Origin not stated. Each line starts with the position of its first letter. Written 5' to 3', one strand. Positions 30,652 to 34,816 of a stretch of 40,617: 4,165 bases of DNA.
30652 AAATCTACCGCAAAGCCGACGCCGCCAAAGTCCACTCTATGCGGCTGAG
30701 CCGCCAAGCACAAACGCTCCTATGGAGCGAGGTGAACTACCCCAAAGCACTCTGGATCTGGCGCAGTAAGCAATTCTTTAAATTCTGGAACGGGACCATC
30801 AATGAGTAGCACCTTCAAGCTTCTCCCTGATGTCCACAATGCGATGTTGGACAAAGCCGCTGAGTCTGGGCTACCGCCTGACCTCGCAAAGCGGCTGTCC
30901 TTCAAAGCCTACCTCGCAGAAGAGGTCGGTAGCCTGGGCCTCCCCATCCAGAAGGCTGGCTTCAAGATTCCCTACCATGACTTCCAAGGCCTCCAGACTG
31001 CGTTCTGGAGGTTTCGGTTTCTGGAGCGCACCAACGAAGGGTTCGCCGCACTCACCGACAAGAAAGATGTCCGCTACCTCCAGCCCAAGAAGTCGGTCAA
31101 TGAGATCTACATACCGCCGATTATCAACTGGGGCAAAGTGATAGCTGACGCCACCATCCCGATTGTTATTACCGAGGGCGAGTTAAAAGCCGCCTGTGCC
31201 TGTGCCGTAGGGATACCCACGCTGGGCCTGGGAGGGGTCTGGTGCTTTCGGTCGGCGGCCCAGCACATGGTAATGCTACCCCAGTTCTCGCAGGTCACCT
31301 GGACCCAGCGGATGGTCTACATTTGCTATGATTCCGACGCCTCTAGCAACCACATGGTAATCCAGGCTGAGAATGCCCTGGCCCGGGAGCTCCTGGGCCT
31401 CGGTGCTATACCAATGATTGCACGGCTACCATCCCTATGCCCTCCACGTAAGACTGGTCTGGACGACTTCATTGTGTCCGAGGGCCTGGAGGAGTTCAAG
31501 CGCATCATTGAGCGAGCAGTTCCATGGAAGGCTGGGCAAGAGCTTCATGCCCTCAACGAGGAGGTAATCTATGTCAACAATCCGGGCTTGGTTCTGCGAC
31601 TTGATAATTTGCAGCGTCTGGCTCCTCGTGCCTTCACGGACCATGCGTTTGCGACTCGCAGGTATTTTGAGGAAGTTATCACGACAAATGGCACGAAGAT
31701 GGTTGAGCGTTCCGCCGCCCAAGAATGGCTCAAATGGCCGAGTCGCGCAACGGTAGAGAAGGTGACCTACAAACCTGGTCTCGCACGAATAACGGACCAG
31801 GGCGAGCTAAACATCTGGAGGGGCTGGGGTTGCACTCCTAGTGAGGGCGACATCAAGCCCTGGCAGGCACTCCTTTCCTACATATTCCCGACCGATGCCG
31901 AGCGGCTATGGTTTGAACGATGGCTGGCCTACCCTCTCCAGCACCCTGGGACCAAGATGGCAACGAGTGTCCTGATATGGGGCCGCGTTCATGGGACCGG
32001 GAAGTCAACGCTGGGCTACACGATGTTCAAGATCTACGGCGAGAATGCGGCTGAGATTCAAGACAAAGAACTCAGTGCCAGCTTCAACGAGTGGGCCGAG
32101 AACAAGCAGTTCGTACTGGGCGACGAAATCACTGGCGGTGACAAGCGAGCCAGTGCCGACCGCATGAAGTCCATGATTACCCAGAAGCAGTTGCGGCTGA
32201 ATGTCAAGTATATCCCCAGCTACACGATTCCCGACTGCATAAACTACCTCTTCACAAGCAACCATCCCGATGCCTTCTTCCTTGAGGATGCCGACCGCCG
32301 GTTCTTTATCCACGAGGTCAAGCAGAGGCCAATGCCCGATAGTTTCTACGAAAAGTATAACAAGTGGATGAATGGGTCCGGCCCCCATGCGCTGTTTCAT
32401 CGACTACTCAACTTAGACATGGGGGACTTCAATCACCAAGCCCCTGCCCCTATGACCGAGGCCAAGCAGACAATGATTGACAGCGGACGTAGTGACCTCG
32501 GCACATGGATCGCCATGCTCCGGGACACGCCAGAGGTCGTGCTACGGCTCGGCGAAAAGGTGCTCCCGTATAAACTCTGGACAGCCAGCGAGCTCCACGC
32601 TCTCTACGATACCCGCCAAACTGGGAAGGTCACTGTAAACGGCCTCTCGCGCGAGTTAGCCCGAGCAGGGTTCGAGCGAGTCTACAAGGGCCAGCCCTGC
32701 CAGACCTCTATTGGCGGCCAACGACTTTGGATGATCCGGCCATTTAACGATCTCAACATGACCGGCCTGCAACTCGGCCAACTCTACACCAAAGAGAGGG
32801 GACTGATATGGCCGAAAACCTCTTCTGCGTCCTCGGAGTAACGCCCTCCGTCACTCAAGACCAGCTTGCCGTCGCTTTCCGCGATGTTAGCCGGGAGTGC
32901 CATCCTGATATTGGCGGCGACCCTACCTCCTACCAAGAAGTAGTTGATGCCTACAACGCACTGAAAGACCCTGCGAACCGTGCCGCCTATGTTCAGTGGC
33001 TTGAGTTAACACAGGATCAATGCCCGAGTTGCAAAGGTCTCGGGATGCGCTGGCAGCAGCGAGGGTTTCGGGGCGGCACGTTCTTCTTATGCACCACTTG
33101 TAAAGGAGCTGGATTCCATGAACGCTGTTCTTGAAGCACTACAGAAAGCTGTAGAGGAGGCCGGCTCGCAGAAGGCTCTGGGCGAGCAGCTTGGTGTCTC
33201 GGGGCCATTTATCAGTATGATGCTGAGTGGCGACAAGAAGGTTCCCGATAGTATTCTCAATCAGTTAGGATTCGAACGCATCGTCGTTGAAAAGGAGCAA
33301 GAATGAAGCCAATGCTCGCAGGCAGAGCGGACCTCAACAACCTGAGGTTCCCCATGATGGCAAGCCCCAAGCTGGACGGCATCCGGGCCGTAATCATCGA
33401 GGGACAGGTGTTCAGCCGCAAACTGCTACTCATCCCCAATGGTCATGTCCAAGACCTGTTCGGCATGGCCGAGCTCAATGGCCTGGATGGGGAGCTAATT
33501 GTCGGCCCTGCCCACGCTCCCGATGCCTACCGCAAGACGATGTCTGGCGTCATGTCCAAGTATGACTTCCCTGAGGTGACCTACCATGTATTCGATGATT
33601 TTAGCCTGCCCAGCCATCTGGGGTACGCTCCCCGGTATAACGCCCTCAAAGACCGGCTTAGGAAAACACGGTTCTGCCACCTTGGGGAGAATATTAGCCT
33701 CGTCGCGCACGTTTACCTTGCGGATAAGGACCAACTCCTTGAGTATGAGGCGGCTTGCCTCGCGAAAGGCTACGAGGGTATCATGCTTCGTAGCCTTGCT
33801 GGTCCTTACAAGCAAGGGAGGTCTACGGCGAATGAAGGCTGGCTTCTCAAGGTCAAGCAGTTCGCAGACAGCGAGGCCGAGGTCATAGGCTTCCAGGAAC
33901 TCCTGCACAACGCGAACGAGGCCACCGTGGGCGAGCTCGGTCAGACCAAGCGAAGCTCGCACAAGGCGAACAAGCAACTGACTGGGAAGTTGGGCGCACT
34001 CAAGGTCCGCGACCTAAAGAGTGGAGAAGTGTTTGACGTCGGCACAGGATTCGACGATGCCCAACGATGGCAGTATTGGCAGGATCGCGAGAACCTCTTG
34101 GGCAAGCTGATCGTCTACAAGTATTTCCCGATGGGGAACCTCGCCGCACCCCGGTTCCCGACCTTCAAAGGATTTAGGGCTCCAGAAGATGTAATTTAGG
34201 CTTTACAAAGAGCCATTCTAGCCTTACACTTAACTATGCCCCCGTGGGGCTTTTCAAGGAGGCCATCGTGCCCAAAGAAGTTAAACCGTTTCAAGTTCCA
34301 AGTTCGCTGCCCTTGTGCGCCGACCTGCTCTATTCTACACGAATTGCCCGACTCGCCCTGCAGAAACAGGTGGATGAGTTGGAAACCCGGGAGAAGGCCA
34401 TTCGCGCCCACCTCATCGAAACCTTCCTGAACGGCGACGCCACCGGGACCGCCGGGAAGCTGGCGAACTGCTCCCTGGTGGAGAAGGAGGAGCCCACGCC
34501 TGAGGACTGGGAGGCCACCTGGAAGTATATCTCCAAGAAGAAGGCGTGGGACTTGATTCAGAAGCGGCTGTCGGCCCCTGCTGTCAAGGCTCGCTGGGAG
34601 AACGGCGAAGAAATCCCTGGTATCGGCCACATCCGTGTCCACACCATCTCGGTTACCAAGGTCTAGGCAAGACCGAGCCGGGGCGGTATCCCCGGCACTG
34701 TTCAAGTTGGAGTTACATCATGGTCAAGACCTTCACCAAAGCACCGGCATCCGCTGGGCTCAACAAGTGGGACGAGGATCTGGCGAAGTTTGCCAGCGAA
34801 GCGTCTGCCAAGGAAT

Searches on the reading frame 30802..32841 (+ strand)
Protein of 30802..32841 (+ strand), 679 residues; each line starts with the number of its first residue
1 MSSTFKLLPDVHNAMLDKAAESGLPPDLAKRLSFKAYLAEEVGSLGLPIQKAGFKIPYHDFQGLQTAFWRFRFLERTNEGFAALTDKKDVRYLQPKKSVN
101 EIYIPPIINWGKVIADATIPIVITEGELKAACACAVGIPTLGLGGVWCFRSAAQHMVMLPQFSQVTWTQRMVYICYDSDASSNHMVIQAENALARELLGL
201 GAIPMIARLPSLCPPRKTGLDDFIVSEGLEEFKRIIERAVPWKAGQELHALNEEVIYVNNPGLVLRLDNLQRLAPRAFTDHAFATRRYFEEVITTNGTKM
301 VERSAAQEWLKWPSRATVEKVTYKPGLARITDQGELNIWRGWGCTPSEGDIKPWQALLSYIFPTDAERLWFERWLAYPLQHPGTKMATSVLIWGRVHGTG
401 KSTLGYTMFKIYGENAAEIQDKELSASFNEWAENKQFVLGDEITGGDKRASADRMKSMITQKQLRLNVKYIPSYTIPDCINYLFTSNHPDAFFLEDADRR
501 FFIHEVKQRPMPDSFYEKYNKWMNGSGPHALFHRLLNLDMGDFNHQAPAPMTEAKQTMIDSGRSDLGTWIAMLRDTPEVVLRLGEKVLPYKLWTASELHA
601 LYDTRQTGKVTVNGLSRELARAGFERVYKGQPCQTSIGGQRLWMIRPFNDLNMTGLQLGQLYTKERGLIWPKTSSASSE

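Call 7: search_protein_families(library=phrogs, proteins=[window:30802-32841:+], max_evalue=0.001)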
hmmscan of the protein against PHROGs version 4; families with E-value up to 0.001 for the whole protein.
window:30802-32841:+ (679 aa): 7 families
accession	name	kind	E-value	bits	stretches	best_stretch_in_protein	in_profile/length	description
phrog_1156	-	DNA, RNA and nucleotide metabolism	9.7e-43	147.8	1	277-625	435-806/855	DNA primase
phrog_4762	-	unknown function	1.5e-20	73.8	1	350-504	467-624/822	-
phrog_1829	-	DNA, RNA and nucleotide metabolism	4.8e-18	65.7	1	348-513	465-633/772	DNA primase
phrog_2249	-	DNA, RNA and nucleotide metabolism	3.8e-12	46.7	1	369-531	508-719/802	DNA primase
phrog_24712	-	unknown function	7.1e-12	45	1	371-567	457-652/801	-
phrog_9765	-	DNA, RNA and nucleotide metabolism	2.1e-10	40.2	1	350-503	589-744/939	DNA primase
phrog_849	-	DNA, RNA and nucleotide metabolism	0.00025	21.2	1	56-161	187-271/435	DNA primase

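Call 8: search_protein_families(library=pfam, proteins=[window:30802-32841:+], max_evalue=0.01)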
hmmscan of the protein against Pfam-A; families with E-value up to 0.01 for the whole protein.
window:30802-32841:+ (679 aa): 3 families
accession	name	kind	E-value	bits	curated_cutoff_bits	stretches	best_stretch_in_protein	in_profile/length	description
PF19263.5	DUF5906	-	1.4e-19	71.3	27.6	1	394-500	3-114/114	Family of unknown function (DUF5906)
PF12965.13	DUF3854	-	1.3e-18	67.6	23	1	110-229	2-128/130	Domain of unknown function (DUF3854)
PF05272.17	VapE-like_dom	-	3.9e-06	26.9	25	1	381-512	45-173/217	Virulence-associated protein E-like domain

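Call 31: find_related_loci(query=window:30802-32841:+, collection=viral_contigs, flank=6000)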
Query window:30802-32841:+ (679 aa) in viral_contigs; peptide patterns used: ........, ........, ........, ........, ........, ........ (x = any residue, [..] = any of these).
22 stretches matched a pattern; 22 encode a relative of the query (tblastn E <= 1e-3); 22 distinct loci.
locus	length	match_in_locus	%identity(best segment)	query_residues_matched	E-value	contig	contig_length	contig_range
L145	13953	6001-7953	46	16-646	5e-179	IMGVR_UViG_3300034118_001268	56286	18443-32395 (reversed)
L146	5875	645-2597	46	16-646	0e+0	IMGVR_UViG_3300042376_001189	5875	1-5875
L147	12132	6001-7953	46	16-646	5e-179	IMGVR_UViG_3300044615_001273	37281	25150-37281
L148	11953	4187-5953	48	68-646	2e-178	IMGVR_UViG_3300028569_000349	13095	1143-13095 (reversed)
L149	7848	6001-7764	47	68-646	8e-176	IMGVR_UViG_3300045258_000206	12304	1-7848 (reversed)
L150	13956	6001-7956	44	8-646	3e-177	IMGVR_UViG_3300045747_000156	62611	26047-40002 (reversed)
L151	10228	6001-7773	47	67-646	1e-173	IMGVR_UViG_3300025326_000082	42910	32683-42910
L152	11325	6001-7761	47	67-646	4e-172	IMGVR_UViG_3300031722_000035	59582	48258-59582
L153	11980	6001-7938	44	14-648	6e-172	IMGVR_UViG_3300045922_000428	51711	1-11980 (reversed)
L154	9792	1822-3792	46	18-658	1e-168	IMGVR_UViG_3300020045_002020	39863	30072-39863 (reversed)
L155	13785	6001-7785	47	68-649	1e-167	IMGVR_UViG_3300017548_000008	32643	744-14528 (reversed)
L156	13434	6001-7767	45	80-663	6e-165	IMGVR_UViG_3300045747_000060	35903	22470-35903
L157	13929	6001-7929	43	16-646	2e-162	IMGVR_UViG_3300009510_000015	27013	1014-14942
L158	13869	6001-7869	41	22-646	7e-145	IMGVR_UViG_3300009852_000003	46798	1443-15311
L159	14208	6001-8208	37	15-666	3e-131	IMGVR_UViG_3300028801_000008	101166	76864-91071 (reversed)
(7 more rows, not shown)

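Call 70: find_homologous_proteins(query=window:30802-32841:+, max_evalue=1e-50)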
Query window:30802-32841:+ (679 aa): 1854 proteins with E <= 1e-50 among 8000 candidates; the best 120 are listed.
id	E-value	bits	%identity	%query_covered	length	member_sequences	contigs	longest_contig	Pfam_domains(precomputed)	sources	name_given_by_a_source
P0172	0.0e+0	1551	97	100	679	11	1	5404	PF19263.6,PF05272.18,PF12965.14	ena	-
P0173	0.0e+0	1224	75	100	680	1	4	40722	PF19263.6,PF05272.18,PF12965.14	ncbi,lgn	-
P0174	0.0e+0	1193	75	99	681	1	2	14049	PF19263.6,PF05272.18,PF12965.14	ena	-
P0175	0.0e+0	1193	75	100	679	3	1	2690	PF19263.6,PF05272.18,PF12965.14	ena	-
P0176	0.0e+0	1188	75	100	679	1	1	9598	PF19263.6,PF05272.18,PF12965.14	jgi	jgi:hypothetical protein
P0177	2.6e-286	969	61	98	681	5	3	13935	PF19263.6,PF12965.14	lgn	-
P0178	2.9e-284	963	60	98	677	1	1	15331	PF19263.6,PF12965.14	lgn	-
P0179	4.6e-279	945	60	97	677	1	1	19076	PF19263.6,PF05272.18,PF12965.14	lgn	-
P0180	3.8e-276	936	58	99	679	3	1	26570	PF19263.6,PF12965.14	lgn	-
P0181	7.8e-276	935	58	98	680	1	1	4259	PF19263.6,PF12965.14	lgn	-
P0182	7.2e-272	922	59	96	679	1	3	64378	PF19263.6,PF12965.14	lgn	-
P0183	6.3e-269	912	58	98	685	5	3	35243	PF19263.6,PF12965.14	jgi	jgi:hypothetical protein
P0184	1.3e-268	911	58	96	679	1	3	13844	PF19263.6,PF12965.14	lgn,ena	-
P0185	1.4e-268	911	58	98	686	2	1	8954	PF19263.6,PF12965.14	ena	-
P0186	2.5e-266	903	58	97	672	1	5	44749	PF19263.6,PF05272.18,PF12965.14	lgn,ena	-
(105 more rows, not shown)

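Call 78: find_encoding_contigs(protein=P0174, flank=6500, max_places=2)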
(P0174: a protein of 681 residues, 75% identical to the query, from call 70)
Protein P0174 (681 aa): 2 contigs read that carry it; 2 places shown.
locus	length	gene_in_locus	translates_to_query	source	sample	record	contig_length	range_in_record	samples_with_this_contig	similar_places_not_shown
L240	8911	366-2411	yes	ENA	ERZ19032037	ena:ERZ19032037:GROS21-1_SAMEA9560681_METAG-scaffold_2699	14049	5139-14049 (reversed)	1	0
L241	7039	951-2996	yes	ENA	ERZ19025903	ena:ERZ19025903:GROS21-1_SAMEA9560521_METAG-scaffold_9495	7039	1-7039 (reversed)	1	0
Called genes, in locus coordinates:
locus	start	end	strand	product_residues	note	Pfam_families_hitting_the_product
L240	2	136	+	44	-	?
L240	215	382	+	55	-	-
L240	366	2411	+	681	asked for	PF12965:DUF3854, PF05272:VapE-like_dom (weak), PF19263:DUF5906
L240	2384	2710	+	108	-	PF00226:DnaJ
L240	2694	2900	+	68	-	PF01381:HTH_3 (weak)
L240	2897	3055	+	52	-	-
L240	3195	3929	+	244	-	PF01068:DNA_ligase_A_M (faint), PF14743:DNA_ligase_OB_2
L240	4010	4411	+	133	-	-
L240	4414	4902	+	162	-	PF00805:Pentapeptide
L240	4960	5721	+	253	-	-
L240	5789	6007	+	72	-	-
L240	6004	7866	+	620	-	PF00476:DNA_pol_A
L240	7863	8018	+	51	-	-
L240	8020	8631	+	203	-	-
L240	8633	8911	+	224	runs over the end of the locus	PF12705:PDDEXK_1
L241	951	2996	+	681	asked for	PF12965:DUF3854, PF05272:VapE-like_dom (weak), PF19263:DUF5906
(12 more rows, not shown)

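Call 79: find_encoding_contigs(protein=P0176, flank=6500, max_places=2)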
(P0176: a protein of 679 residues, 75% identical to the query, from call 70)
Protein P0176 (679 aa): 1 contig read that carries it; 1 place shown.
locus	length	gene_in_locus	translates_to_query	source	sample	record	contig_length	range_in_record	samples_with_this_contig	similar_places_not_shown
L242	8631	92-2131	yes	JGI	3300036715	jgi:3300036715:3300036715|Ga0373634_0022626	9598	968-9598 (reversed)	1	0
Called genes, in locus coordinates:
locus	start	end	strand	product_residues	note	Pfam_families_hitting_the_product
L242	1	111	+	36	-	?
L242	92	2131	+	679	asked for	PF12965:DUF3854, PF05272:VapE-like_dom (weak), PF19263:DUF5906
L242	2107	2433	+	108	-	PF00226:DnaJ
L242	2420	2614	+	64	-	PF01381:HTH_3 (weak)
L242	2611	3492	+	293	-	PF01068:DNA_ligase_A_M (faint), PF14743:DNA_ligase_OB_2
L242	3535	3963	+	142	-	-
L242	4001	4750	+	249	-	-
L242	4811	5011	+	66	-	PF26450:DUF8129 (weak)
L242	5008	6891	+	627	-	PF00476:DNA_pol_A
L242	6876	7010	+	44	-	-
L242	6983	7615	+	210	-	PF07228:SpoIIE (weak)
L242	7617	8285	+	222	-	PF12705:PDDEXK_1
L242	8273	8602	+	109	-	-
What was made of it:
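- Tried and rejected: Contigs P0174 and P0176 end just before the control region (calls 78, 79).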

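Call 80: search_protein_families(library=pfam, proteins=[L240:2694-2900:+, L242:2420-2614:+], max_evalue=0.1)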
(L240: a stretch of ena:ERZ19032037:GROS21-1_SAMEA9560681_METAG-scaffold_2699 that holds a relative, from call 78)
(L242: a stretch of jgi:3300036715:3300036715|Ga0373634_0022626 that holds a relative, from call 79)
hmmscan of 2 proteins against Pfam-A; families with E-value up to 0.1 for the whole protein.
L240:2694-2900:+ (68 aa): 5 families
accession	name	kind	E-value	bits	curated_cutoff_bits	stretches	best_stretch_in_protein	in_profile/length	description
PF01381.28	HTH_3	-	2.1e-06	28.1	23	1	22-54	10-42/55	Helix-turn-helix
PF13560.12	HTH_31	-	0.0089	16.8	27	1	19-50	12-44/64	Helix-turn-helix domain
PF13412.12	HTH_24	-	0.022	14.8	21.9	1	10-36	9-32/48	Winged helix-turn-helix DNA-binding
PF22083.2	I-HmuI_NUMOD-like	-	0.086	12.9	27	0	21-47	12-38/46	DNA endonuclease I-HmuI-like, NUMOD-like domain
PF12802.13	MarR_2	-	0.088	13.4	27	0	9-43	10-42/61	MarR family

L242:2420-2614:+ (64 aa): 11 families
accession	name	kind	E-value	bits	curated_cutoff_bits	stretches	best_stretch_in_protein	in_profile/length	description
PF01381.28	HTH_3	-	3.6e-07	30.5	23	1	12-49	5-41/55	Helix-turn-helix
PF09048.16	Cro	-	0.00024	21.5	32.7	1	8-45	3-40/59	Cro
PF13560.12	HTH_31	-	0.00037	21.2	27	1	10-51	8-49/64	Helix-turn-helix domain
PF06892.16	Phage_CP76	-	0.0065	16.8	26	0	10-36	6-34/146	Phage regulatory protein CII (CP76)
PF15943.11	YdaS_toxin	-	0.012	15.9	30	1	20-61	11-55/65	Bacterial toxin YdaS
PF13545.12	HTH_Crp_2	-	0.014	15.7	27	1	13-39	18-44/70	Crp-like helix-turn-helix domain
PF23596.1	DUF7138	-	0.03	14.7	27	1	18-42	30-54/80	Domain of unknown function (DUF7138)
PF13693.12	HTH_35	-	0.069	13.6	25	1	4-41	4-39/75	Winged helix-turn-helix DNA-binding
PF04967.18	HTH_10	-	0.079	13.2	23.1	0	18-38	24-44/53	HTH DNA binding domain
PF02001.22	DUF134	-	0.087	13.8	27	1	2-50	35-84/98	Protein of unknown function DUF134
PF13412.12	HTH_24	-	0.088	12.8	21.9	0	18-33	18-33/48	Winged helix-turn-helix DNA-binding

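Call 82: find_encoding_contigs(protein=P0173, flank=7000, max_places=2)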
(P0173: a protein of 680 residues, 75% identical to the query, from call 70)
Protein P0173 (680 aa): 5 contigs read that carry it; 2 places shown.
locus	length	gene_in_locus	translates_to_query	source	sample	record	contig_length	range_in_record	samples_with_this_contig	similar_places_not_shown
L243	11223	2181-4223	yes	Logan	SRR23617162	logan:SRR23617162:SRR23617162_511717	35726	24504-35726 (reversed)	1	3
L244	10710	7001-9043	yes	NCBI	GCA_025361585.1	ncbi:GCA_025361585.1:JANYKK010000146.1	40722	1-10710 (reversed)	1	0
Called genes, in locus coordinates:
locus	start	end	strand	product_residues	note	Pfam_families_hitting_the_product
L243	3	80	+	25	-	?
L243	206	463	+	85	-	-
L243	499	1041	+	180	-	-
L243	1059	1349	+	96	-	-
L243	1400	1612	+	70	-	-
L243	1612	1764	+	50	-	-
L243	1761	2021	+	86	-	-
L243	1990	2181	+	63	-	-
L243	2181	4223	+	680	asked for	PF12965:DUF3854, PF05272:VapE-like_dom (weak), PF19263:DUF5906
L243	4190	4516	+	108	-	PF00226:DnaJ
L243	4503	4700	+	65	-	-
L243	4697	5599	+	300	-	PF01068:DNA_ligase_A_M, PF14743:DNA_ligase_OB_2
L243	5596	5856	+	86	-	-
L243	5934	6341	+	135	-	-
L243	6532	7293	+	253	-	-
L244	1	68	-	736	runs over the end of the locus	PF16510:P22_portal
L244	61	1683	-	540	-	PF03237:Terminase_6N, PF17289:Terminase_6C (weak)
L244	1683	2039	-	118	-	-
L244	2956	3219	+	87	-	-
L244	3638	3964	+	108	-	-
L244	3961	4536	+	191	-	-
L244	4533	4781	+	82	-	-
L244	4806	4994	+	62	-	-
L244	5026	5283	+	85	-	-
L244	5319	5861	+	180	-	-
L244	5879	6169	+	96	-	-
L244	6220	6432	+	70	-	-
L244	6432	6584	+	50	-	-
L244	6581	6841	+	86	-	-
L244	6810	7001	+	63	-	-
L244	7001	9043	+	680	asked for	PF12965:DUF3854, PF05272:VapE-like_dom (weak), PF19263:DUF5906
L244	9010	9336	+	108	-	PF00226:DnaJ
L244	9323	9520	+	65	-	-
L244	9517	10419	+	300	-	PF01068:DNA_ligase_A_M, PF14743:DNA_ligase_OB_2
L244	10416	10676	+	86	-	-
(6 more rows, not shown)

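Call 99: search_solved_structures(query=A6, max_evalue=1, show_alignments=2)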
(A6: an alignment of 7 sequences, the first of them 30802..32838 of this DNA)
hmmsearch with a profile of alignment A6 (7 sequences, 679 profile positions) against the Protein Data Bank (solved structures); distinct sequences matched with E-value up to 1: 2.
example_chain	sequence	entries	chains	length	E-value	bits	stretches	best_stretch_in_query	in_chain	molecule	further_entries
6k9e_A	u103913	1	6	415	2.3e-16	62.1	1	356-570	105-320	Primase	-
6k9c_A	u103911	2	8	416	2.3e-16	62.1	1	356-570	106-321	Primase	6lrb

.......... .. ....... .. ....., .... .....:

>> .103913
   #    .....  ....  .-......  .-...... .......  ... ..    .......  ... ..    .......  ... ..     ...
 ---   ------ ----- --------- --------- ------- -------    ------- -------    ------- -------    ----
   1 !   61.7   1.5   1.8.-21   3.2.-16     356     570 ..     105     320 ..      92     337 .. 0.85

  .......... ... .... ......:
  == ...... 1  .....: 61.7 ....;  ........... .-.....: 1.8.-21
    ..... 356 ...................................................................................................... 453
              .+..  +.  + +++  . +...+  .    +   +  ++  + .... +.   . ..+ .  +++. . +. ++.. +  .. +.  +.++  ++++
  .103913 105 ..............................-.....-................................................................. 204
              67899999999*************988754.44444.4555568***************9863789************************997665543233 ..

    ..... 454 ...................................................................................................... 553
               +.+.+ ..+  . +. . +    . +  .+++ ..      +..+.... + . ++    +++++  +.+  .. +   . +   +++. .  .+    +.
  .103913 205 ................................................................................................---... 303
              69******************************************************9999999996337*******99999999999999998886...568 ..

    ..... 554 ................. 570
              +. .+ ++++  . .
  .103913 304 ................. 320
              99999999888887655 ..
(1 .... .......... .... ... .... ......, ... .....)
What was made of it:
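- On P4/SaPI-type origin (SF3 primase-helicase initiator): The helicase core matches PDB 6K9C/6K9E only (call 99).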

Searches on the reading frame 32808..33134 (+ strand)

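Call 54: search_protein_families(library=pfam, proteins=[window:32808-33134:+], max_evalue=0.1)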
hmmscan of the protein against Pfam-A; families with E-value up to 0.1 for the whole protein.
window:32808-33134:+ (108 aa): 2 families
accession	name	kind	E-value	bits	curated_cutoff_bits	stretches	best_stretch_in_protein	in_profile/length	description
PF00226.36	DnaJ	-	1.3e-10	41.6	27.8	1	5-61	2-62/63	DnaJ domain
PF00684.25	DnaJ_CXXCXGXG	-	0.0029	18.3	32.7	1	69-103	15-52/65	DnaJ central domain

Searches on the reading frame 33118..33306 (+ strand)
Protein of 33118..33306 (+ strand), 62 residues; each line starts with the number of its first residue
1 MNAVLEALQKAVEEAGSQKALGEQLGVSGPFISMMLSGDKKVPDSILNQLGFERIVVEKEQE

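Call 80: search_protein_families(library=pfam, proteins=[window:33118-33306:+], max_evalue=0.1)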
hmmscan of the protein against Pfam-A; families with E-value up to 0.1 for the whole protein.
window:33118-33306:+ (62 aa): 3 families
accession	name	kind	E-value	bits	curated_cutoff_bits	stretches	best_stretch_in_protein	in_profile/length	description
PF15943.11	YdaS_toxin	-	1.4e-05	25.3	30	1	8-43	1-36/65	Bacterial toxin YdaS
PF01381.28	HTH_3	-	0.027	14.9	23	1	17-44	11-38/55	Helix-turn-helix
PF13560.12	HTH_31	-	0.085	13.6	27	1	17-49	16-49/64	Helix-turn-helix domain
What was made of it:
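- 33118..33306 (+): 62-aa Cro/YdaS-like helix-turn-helix (HTH) protein. Candidate reader of the dyads (inference only). call 80 (YdaS_toxin 1.4e-5, HTH_3 0.027, both below the curated cut-offs).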

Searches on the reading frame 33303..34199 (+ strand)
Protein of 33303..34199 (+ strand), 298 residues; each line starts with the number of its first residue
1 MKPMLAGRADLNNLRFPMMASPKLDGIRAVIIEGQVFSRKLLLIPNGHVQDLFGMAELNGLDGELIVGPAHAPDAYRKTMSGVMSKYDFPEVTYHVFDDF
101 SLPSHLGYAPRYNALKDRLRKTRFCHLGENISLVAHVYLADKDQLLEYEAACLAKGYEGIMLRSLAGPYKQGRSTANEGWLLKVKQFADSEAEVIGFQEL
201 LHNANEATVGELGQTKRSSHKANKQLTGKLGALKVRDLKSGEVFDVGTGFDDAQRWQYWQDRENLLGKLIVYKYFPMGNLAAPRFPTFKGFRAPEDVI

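Call 7: search_protein_families(library=phrogs, proteins=[window:33303-34199:+], max_evalue=0.001)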
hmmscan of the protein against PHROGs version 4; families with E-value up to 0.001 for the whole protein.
window:33303-34199:+ (298 aa): 1 family
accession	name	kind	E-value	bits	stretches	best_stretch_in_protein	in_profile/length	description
phrog_114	-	DNA, RNA and nucleotide metabolism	2.4e-59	202.5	1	2-297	222-503/634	ATP-dependent DNA ligase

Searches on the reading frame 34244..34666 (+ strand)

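Call 54: search_protein_families(library=pfam, proteins=[window:34244-34666:+], max_evalue=0.1)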
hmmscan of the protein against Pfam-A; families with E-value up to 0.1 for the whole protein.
window:34244-34666:+ (140 aa): 2 families
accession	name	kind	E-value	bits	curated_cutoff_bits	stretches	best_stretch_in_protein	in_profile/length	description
PF23984.1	DUF7307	-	0.0062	16.9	27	1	30-139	10-126/129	Pam3 gp33-like protein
PF15797.10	DUF4706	-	0.067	14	27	1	79-120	14-55/108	Domain of unknown function (DUF4706)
